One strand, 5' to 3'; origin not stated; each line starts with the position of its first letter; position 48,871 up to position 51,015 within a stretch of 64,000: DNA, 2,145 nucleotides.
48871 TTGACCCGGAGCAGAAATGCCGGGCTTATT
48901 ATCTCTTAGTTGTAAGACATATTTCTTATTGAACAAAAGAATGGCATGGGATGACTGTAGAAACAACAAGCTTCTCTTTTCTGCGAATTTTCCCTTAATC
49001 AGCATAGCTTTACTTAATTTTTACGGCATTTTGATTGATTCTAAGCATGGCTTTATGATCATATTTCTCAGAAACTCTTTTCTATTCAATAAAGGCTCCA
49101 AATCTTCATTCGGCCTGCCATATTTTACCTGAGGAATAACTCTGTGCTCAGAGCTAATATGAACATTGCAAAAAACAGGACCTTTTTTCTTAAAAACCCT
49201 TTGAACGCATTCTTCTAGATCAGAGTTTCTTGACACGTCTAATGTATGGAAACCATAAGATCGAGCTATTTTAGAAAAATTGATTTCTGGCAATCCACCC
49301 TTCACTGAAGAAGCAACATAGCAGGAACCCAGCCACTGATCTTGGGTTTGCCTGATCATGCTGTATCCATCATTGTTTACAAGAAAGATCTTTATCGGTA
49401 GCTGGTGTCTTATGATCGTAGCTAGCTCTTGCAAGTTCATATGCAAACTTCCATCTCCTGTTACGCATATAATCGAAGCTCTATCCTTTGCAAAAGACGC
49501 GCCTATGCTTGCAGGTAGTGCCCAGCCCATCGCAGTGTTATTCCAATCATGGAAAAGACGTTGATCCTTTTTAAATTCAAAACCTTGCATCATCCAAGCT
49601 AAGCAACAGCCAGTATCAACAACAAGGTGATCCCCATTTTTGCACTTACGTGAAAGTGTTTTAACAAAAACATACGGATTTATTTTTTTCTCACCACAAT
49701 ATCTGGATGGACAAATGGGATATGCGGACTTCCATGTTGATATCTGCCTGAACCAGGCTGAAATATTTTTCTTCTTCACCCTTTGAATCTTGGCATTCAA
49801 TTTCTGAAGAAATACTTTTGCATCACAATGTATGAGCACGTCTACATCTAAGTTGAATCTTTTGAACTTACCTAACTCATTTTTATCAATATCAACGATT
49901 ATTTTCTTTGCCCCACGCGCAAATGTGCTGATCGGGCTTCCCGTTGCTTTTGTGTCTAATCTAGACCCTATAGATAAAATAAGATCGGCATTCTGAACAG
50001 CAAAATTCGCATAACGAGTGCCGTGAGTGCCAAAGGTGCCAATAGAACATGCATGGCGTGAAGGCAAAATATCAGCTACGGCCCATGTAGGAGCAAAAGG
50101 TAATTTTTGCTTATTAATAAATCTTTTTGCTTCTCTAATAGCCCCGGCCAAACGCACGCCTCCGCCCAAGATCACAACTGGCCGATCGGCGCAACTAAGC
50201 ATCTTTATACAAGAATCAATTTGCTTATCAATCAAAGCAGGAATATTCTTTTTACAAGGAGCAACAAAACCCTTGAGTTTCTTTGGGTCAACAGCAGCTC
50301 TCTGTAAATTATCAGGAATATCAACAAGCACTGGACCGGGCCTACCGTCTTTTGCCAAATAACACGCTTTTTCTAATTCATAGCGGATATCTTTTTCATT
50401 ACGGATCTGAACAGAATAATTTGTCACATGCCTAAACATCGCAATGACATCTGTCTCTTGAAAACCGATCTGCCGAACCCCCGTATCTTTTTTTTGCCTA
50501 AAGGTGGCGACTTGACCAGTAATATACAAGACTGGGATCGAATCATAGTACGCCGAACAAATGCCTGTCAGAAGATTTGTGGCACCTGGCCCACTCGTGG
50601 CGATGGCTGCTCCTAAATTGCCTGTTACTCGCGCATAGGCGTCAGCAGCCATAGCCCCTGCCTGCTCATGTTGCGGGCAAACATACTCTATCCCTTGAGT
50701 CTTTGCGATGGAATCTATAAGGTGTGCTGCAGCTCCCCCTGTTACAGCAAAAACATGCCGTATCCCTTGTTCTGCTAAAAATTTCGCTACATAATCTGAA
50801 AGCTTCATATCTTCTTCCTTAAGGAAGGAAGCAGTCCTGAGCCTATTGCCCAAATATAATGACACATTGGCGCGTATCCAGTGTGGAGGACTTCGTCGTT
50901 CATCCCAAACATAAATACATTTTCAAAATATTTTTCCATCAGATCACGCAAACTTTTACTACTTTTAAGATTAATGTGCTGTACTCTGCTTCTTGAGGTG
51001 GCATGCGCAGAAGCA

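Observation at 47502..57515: Unusually dense C-C bond-forming and methylating sugar-tailoring block: YerE-like TPP enzyme, E1alpha/E1beta pair, B12-radical SAM and three methyltransferases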

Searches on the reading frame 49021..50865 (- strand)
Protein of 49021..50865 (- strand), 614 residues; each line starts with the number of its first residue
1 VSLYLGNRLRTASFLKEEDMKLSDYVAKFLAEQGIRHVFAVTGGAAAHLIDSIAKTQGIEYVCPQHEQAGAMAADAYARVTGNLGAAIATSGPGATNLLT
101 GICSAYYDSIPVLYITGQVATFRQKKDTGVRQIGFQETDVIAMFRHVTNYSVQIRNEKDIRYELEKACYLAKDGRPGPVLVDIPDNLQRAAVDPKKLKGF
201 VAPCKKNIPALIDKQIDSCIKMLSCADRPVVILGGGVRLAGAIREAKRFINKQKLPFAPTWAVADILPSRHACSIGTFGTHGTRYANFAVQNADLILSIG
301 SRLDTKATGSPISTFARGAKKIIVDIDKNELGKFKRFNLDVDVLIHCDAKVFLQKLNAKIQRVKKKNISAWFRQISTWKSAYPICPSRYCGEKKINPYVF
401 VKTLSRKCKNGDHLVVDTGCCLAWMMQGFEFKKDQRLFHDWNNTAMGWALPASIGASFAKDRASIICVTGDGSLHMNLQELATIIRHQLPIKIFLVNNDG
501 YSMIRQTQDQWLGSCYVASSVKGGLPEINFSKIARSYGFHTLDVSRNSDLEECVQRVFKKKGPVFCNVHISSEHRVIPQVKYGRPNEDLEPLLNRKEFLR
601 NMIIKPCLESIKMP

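Call 4: search_protein_families(library=pfam, proteins=[window:49021-50865:-])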
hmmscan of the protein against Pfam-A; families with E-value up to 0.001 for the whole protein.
window:49021-50865:- (614 aa): 3 families
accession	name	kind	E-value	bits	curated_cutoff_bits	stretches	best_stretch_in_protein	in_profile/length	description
PF02775.26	TPP_enzyme_C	-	1.6e-41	142.1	21.9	1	417-568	1-151/151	Thiamine pyrophosphate enzyme, C-terminal TPP binding domain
PF02776.23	TPP_enzyme_N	-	8.3e-36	122.8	26.8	1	20-142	1-118/119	Thiamine pyrophosphate enzyme, N-terminal TPP binding domain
PF00205.28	TPP_enzyme_M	-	2.4e-32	112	30.4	1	216-356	1-137/137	Thiamine pyrophosphate enzyme, central domain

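Call 7: search_protein_families(library=ncbifam, proteins=[window:49021-50865:-], max_evalue=0.00001)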
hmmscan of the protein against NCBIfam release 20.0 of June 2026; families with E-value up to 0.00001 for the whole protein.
window:49021-50865:- (614 aa): 54 families (the best 25 are shown)
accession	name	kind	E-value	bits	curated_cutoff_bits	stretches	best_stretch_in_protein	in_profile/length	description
TIGR00118.1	acolac_lg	equivalog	4.1e-130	434.9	538.35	1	23-588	4-552/557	biosynthetic-type acetolactate synthase large subunit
NF006524.0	PRK08978.1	equivalog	6.8e-122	407.5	738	1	23-589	4-543/548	acetolactate synthase 2 catalytic subunit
NF005651.0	PRK07418.1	subfamily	1.8e-115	386.4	942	1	26-604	25-593/617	acetolactate synthase large subunit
NF006016.1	PRK08155.1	equivalog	2.7e-115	385.9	870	1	23-588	6-550/554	acetolactate synthase large subunit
NF004710.0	PRK06048.1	equivalog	2.8e-115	385.9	976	1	18-584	6-551/561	acetolactate synthase large subunit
NF004919.0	PRK06276.1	equivalog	7.5e-114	381.1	866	1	21-583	2-550/582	acetolactate synthase large subunit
NF005860.0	PRK07789.1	equivalog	1.1e-110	370.8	881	1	15-591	29-599/615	acetolactate synthase large subunit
NF005058.0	PRK06466.1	equivalog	4.5e-106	355.6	951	1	23-579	7-557/574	acetolactate synthase 3 large subunit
NF005824.0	PRK07710.1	equivalog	2.4e-105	353.1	976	1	17-585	14-563/573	acetolactate synthase large subunit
NF005584.0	PRK07282.1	equivalog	1.7e-104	350.4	970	1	20-589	10-559/566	acetolactate synthase large subunit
NF005228.0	PRK06725.1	equivalog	6.2e-104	348.2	991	1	12-588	8-563/571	acetolactate synthase large subunit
NF006581.0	PRK09107.1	equivalog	2.1e-102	343.4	974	1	17-589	8-572/595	acetolactate synthase 3 large subunit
NF006319.0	PRK08527.1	equivalog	1.4e-100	337.4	905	1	20-583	4-551/565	acetolactate synthase large subunit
NF005409.0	PRK06965.1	equivalog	1.7e-99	333.9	1035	1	16-584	17-575/587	acetolactate synthase 3 catalytic subunit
NF005936.0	PRK07979.1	equivalog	7.5e-95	318.4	1080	1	23-581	7-559/574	acetolactate synthase 3 large subunit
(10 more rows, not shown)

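Call 10: find_homologous_proteins(query=window:49021-50865:-)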
Query window:49021-50865:- (614 aa): 7999 proteins with E <= 0.001 among 8000 candidates; the best 120 are listed.
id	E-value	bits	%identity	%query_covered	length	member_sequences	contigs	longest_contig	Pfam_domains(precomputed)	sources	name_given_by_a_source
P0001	0.0e+0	1380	100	97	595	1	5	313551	PF02775.27,PF02776.24,PF00205.29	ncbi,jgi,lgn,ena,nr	ncbi:MAG TPA: thiamine pyrophosphate-binding protein [Candidatus Omnitrophota bacterium]|nr:thiamine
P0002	0.0e+0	1176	84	96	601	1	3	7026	PF02775.27,PF02776.24,PF00205.29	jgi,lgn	-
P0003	0.0e+0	1048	74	96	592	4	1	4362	PF02775.27,PF02776.24,PF00205.29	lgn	-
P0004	0.0e+0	1036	73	97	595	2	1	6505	PF02775.27,PF02776.24,PF00205.29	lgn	-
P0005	1.9e-298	1009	71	96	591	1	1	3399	PF02775.27,PF02776.24,PF00205.29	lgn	-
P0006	2.7e-288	975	69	96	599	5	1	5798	PF02775.27,PF02776.24,PF00205.29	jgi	-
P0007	6.6e-287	971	69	96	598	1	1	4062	PF02775.27,PF02776.24,PF00205.29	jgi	-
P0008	4.4e-283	958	69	93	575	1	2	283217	PF02775.27,PF02776.24,PF00205.29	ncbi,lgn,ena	-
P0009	1.8e-277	940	68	96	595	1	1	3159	PF02775.27,PF02776.24,PF00205.29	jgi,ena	-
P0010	1.5e-272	923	66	96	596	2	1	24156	PF02775.27,PF02776.24,PF00205.29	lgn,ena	-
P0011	2.1e-269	913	64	96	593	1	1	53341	PF02775.27,PF02776.24,PF00205.29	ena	-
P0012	1.6e-268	910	66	95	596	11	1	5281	PF02775.27,PF02776.24,PF00205.29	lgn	-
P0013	4.0e-268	909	65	96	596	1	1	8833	PF02775.27,PF02776.24,PF00205.29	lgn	-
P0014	3.0e-267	906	65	97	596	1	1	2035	PF02775.27,PF02776.24,PF00205.29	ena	-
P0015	4.2e-267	905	65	97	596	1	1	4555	PF02775.27,PF02776.24,PF00205.29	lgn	-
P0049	2.3e-259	880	63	96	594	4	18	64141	PF02775.27,PF02776.24,PF00205.29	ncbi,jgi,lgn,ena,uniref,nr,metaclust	ncbi:hypothetical protein A3F19_02805 [Candidatus Nomurabacteria bacterium RIFCSPHIGHO2_12_FULL_37_2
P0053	3.5e-258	876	63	96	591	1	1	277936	PF02775.27,PF02776.24,PF00205.29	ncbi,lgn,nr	ncbi:MAG: thiamine pyrophosphate-binding protein [Elusimicrobia bacterium]|nr:thiamine pyrophosphate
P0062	4.8e-257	872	64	91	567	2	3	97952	PF02775.27,PF02776.24,PF00205.29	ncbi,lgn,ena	-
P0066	7.4e-257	872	64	97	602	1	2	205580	PF02775.27,PF02776.24,PF00205.29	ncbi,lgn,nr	ncbi:MAG: thiamine pyrophosphate-binding protein [Chlamydiae bacterium]|nr:thiamine pyrophosphate-bi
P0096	1.6e-252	857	63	95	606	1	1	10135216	PF02775.27,PF02776.24,PF00205.29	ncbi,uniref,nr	ncbi:acetolactate synthase : Uncharacterized protein OS=uncultured bacterium GN=ACD_32C00113G0025 PE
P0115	1.4e-251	854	63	97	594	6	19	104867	PF02775.27,PF02776.24,PF00205.29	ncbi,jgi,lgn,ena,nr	ncbi:MAG TPA: thiamine pyrophosphate-binding protein [Deltaproteobacteria bacterium]|jgi:acetolactat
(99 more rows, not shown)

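Call 11: find_encoding_contigs(protein=P0001, flank=10000, max_places=3)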
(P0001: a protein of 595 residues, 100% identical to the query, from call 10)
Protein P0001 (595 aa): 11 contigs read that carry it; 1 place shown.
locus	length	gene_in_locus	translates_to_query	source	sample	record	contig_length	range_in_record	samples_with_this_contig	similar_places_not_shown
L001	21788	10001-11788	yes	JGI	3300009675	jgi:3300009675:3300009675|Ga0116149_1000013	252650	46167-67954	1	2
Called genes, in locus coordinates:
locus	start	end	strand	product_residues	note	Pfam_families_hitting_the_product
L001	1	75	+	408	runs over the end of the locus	PF08421:Methyltransf_13, PF13489:Methyltransf_23, PF08241:Methyltransf_11, PF08242:Methyltransf_12, PF08484:Methyltransf_14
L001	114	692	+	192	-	PF13580:SIS_2, PF01380:SIS (faint)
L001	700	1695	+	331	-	PF01370:Epimerase, PF04321:RmlD_sub_bind, PF16363:GDP_Man_Dehyd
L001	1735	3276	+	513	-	PF01467:CTP_transf_like, PF00294:PfkB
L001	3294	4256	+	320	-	PF01073:3Beta_HSD, PF01370:Epimerase, PF02719:Polysacc_synt_2 (weak), PF04321:RmlD_sub_bind, PF07993:NAD_binding_4 (faint), PF13460:NAD_binding_10 (weak), PF16363:GDP_Man_Dehyd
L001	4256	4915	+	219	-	PF13489:Methyltransf_23, PF07021:MetW, PF13847:Methyltransf_31, PF08241:Methyltransf_11, PF08242:Methyltransf_12, PF13649:Methyltransf_25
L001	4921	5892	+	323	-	PF00676:E1_dh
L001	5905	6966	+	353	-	PF02779:Transket_pyr, PF02780:Transketolase_C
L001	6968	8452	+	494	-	PF02310:B12-binding, PF04055:Radical_SAM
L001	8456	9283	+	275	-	PF00106:adh_short, PF01370:Epimerase (faint), PF13561:adh_short_C2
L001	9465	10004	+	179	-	PF13489:Methyltransf_23, PF13847:Methyltransf_31, PF08241:Methyltransf_11, PF08242:Methyltransf_12, PF13649:Methyltransf_25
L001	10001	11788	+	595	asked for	PF02776:TPP_enzyme_N, PF00205:TPP_enzyme_M, PF02775:TPP_enzyme_C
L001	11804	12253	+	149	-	PF00293:NUDIX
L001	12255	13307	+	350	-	PF08240:ADH_N, PF13602:ADH_zinc_N_2 (faint), PF00107:ADH_zinc_N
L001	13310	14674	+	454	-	-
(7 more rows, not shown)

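Call 12: find_encoding_contigs(protein=P0115, flank=10000, max_places=4)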
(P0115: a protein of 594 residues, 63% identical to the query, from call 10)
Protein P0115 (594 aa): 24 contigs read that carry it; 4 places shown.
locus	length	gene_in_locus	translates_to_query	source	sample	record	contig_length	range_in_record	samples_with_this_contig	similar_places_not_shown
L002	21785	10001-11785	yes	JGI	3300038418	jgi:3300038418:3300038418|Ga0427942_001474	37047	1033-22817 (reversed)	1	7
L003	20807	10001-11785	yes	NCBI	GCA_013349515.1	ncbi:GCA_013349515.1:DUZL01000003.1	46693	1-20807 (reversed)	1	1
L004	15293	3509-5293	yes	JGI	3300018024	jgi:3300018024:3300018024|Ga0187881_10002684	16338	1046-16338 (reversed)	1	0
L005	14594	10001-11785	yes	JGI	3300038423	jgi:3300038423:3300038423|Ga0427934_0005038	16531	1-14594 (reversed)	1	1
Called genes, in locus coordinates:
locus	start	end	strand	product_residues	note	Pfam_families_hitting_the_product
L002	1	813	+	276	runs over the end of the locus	PF01061:ABC2_membrane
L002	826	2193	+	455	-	PF00005:ABC_tran, PF13304:AAA_21 (faint)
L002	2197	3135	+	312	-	PF01073:3Beta_HSD, PF01370:Epimerase, PF04321:RmlD_sub_bind, PF13460:NAD_binding_10 (weak), PF16363:GDP_Man_Dehyd, PF07993:NAD_binding_4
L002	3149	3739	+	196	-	PF13580:SIS_2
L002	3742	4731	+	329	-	PF01370:Epimerase, PF04321:RmlD_sub_bind, PF16363:GDP_Man_Dehyd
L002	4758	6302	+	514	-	PF01467:CTP_transf_like, PF00294:PfkB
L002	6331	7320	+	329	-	PF00676:E1_dh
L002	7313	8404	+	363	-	PF02779:Transket_pyr, PF02780:Transketolase_C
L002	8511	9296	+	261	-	PF00106:adh_short, PF13561:adh_short_C2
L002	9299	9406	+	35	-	-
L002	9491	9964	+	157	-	-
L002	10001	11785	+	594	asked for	PF02776:TPP_enzyme_N, PF00205:TPP_enzyme_M, PF02775:TPP_enzyme_C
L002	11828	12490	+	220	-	PF13489:Methyltransf_23, PF13847:Methyltransf_31, PF08241:Methyltransf_11, PF08242:Methyltransf_12, PF13649:Methyltransf_25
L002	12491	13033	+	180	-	PF00293:NUDIX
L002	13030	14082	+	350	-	PF08240:ADH_N, PF16912:Glu_dehyd_C (weak), PF00107:ADH_zinc_N, PF13602:ADH_zinc_N_2 (weak)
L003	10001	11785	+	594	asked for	PF02776:TPP_enzyme_N, PF00205:TPP_enzyme_M, PF02775:TPP_enzyme_C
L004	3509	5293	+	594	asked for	PF02776:TPP_enzyme_N, PF00205:TPP_enzyme_M, PF02775:TPP_enzyme_C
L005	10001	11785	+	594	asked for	PF02776:TPP_enzyme_N, PF00205:TPP_enzyme_M, PF02775:TPP_enzyme_C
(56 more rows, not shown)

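Call 14: search_solved_structures(query=P0001, max_evalue=1e-20)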
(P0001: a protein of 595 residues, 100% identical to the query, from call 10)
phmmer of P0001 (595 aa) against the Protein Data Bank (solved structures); distinct sequences matched with E-value up to 1e-20: 145 (the best 60 are shown).
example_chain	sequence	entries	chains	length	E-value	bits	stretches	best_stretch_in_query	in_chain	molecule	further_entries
8rph_A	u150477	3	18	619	5.6e-107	361.5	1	2-561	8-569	Thiamine pyrophosphate-binding protein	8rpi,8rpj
7u25_A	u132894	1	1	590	5.4e-89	302.1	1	4-566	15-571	Acetolactate synthase, chloroplastic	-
7tzz_A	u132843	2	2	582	6e-89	302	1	4-566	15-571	Acetolactate synthase, chloroplastic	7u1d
7stq_A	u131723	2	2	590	7.4e-89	301.7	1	4-566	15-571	Acetolactate synthase, chloroplastic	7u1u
3e9y_A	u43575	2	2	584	1e-88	301.3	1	4-566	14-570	Acetolactate synthase, chloroplastic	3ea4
1ybh_A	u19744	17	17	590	1e-88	301.2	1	4-566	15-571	Acetolactate synthase, chloroplast | Acetolactate synthase | Acetolactate synthase, chloroplastic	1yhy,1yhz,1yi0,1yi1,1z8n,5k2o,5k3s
6u9h_A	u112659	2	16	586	1e-88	301.2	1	4-566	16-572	Acetolactate synthase, chloroplastic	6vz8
8et5_A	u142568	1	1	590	1e-88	301.2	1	4-566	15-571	Acetolactate synthase, chloroplastic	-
6lpi_A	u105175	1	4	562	1.8e-87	297.1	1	5-569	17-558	Acetolactate synthase isozyme 1 large subunit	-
5ahk_A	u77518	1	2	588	2.1e-85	290.3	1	1-570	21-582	ACETOLACTATE SYNTHASE II, LARGE SUBUNIT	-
1jsc_A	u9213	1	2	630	4.7e-77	262.7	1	10-565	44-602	ACETOHYDROXY-ACID SYNTHASE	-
6u9d_A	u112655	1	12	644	5.1e-77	262.6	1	10-565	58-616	Acetolactate synthase catalytic subunit, mitochondrial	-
1n0h_A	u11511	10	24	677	6e-77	262.4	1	10-565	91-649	Acetolactate synthase | Acetolactate synthase, mitochondrial | Acetolactate synthase catalytic subunit, mitochondrial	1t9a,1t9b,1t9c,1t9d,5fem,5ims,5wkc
6dek_A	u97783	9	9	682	3e-67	230.3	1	15-569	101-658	Acetolactate synthase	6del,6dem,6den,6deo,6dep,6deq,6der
9yjz_A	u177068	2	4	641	5.4e-67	229.5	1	11-566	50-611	Acetolactate synthase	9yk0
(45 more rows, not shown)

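Call 21: find_related_loci(query=A1, collection=genome_contigs, flank=10000)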
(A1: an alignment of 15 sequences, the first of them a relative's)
Query A1 (595 aa) in genome_contigs; peptide patterns used: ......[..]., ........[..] (x = any residue, [..] = any of these).
600 stretches matched a pattern (row limit reached: there are more); 599 encode a relative of the query (tblastn E <= 1e-3); the best 80 are kept; 80 distinct loci.
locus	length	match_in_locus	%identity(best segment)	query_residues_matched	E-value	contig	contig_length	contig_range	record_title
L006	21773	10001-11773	49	1-593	0e+0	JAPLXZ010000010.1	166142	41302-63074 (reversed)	MAG: Candidatus Pacearchaeota archaeon isolate LacPavin_0920_SED3_MAG_32_16 LacPavin_0920_SED3_scaffold_1052534, whole g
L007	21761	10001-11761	48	1-587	0e+0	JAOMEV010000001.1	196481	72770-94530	Bacteriovoracales bacterium isolate AH-558-A13 AH-558-A13_NODE_1, whole genome shotgun sequence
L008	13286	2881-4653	46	1-587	0e+0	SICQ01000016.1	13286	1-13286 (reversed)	MAG: Candidatus Ryanbacteria bacterium isolate Baikal-deep-G209 BACOMB-C22499, whole genome shotgun sequence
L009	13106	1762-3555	47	1-590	2e-178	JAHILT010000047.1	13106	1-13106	MAG: Patescibacteria group bacterium isolate KR13_N2.mb.37 KR13_N2.mb.37_k141_249348, whole genome shotgun sequence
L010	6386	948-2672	46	1-578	2e-163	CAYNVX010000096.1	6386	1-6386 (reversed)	MAG TPA_asm: uncultured bacterium isolate SRP256446_co1_211 genome assembly, contig: NODE_8149_length_6386_cov_5.330122,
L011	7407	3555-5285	38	1-590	6e-134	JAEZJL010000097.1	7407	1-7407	MAG: Bacillota bacterium isolate OH_CDB_236 k127_2255847, whole genome shotgun sequence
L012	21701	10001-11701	36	1-573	3e-113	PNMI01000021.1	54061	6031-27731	MAG: Sphingobacteriaceae bacterium isolate FW.025 FD_1000333_54061, whole genome shotgun sequence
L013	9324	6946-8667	34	1-579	6e-112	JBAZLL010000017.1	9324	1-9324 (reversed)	MAG: Candidatus Micrarchaeia archaeon isolate SO_2017_LW4_168 scaffold_1845_c2_LW137-91_2017, whole genome shotgun seque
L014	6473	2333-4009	35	1-572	2e-109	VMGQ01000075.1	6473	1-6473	MAG: Candidatus Peregrinibacteria bacterium Greene1014_49 Greene101449_scaffold_4967, whole genome shotgun sequence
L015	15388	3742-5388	35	1-570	4e-103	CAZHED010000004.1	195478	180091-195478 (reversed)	MAG TPA_asm: uncultured Polyangiaceae bacterium isolate binchicken_co54_265 genome assembly, contig: NODE_39_length_1954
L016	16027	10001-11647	35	1-564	9e-103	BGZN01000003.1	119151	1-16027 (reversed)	Candidatus Termititenax aidoneus NkOx7-01 DNA, TG2_NkOx7-01_NODE_003, whole genome shotgun sequence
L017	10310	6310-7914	35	11-565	5e-101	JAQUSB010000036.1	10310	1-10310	MAG: Candidatus Omnitrophota bacterium isolate STD1_87 NODE_18634_length_10310_cov_4.329962_Sandtown_D1, whole genome sh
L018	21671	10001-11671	35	1-570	2e-101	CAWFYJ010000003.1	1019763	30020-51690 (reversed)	MAG: uncultured Conexibacteraceae bacterium isolate MFD05442.bin.1.291 genome assembly, contig: contig_5122, whole genom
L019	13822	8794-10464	34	4-571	2e-100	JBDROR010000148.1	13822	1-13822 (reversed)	MAG: bacterium isolate MEGAHIT-group-1.965 k141_3167638, whole genome shotgun sequence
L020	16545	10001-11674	35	4-564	6e-100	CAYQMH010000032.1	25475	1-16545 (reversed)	MAG TPA_asm: uncultured bacterium isolate binchicken_co34_518 genome assembly, contig: NODE_2926_length_25475_cov_25.629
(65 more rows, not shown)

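Call 23: find_encoding_contigs(protein=P0096, flank=10000, max_places=1)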
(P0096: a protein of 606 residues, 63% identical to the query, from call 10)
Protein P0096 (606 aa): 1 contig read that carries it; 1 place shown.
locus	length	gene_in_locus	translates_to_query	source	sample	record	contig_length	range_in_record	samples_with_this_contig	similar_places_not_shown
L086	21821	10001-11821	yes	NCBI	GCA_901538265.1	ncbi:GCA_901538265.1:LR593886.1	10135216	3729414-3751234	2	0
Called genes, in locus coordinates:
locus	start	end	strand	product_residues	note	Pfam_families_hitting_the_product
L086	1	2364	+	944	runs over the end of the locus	PF03200:Glyco_hydro_63 (faint), PF22422:MGH1-like_GH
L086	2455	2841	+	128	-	-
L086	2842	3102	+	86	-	PF05685:Uma2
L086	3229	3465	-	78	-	-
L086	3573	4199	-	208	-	PF01609:DDE_Tnp_1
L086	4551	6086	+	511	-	PF01467:CTP_transf_like, PF00294:PfkB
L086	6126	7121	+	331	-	PF00676:E1_dh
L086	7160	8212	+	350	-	PF02779:Transket_pyr, PF02780:Transketolase_C, PF17147:PFOR_II (weak)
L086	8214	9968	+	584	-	PF00106:adh_short, PF13561:adh_short_C2, PF05050:Methyltransf_21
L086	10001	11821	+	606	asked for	PF02776:TPP_enzyme_N, PF00205:TPP_enzyme_M, PF02775:TPP_enzyme_C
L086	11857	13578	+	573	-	-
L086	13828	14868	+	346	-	PF08240:ADH_N, PF00107:ADH_zinc_N, PF13602:ADH_zinc_N_2 (weak)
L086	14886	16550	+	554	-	-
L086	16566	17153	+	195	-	PF00702:Hydrolase, PF13419:HAD_2 (weak), PF13242:Hydrolase_like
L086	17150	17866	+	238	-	PF00483:NTP_transferase, PF12804:NTP_transf_3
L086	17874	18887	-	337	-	PF04321:RmlD_sub_bind, PF01370:Epimerase, PF16363:GDP_Man_Dehyd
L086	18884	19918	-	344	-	PF05368:NmrA, PF01073:3Beta_HSD, PF01370:Epimerase, PF04321:RmlD_sub_bind, PF13460:NAD_binding_10, PF16363:GDP_Man_Dehyd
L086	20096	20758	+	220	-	PF13489:Methyltransf_23, PF13847:Methyltransf_31, PF08241:Methyltransf_11, PF08242:Methyltransf_12, PF13649:Methyltransf_25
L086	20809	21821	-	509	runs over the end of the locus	PF02310:B12-binding (weak), PF04055:Radical_SAM (weak)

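Call 24: find_encoding_contigs(protein=P0066, flank=10000, max_places=1)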
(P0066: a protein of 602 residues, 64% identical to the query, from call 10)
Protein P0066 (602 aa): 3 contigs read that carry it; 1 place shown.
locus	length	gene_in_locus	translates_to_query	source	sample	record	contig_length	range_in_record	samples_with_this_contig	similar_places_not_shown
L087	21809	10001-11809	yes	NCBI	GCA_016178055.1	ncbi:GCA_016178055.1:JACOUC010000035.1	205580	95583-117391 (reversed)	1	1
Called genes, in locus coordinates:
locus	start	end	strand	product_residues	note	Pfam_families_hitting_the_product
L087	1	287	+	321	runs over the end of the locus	PF00676:E1_dh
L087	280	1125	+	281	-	PF02779:Transket_pyr, PF02780:Transketolase_C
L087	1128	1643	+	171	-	PF01370:Epimerase, PF16363:GDP_Man_Dehyd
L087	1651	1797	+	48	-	-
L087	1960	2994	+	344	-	PF17761:DUF1016_N, PF06250:YhcG_C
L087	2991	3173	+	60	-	-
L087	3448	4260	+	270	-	-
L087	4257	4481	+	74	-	-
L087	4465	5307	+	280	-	PF00106:adh_short, PF08659:KR (weak), PF13561:adh_short_C2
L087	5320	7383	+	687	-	PF02310:B12-binding (weak), PF04055:Radical_SAM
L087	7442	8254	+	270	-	PF00106:adh_short, PF08659:KR, PF13561:adh_short_C2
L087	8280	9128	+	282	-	PF00106:adh_short, PF13561:adh_short_C2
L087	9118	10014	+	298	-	PF05050:Methyltransf_21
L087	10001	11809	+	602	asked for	PF02776:TPP_enzyme_N, PF00205:TPP_enzyme_M, PF02775:TPP_enzyme_C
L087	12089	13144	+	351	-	PF17761:DUF1016_N, PF06250:YhcG_C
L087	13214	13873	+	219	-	PF13489:Methyltransf_23, PF13847:Methyltransf_31, PF08241:Methyltransf_11, PF08242:Methyltransf_12, PF13649:Methyltransf_25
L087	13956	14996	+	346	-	PF08240:ADH_N, PF00107:ADH_zinc_N, PF13602:ADH_zinc_N_2 (weak)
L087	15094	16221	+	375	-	-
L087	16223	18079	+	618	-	PF02310:B12-binding, PF04055:Radical_SAM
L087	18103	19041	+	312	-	PF03102:NeuB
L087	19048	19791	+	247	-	PF02348:CTP_transf_3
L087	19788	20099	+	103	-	-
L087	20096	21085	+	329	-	PF01063:Aminotran_4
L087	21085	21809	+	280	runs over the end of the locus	PF01261:AP_endonuc_2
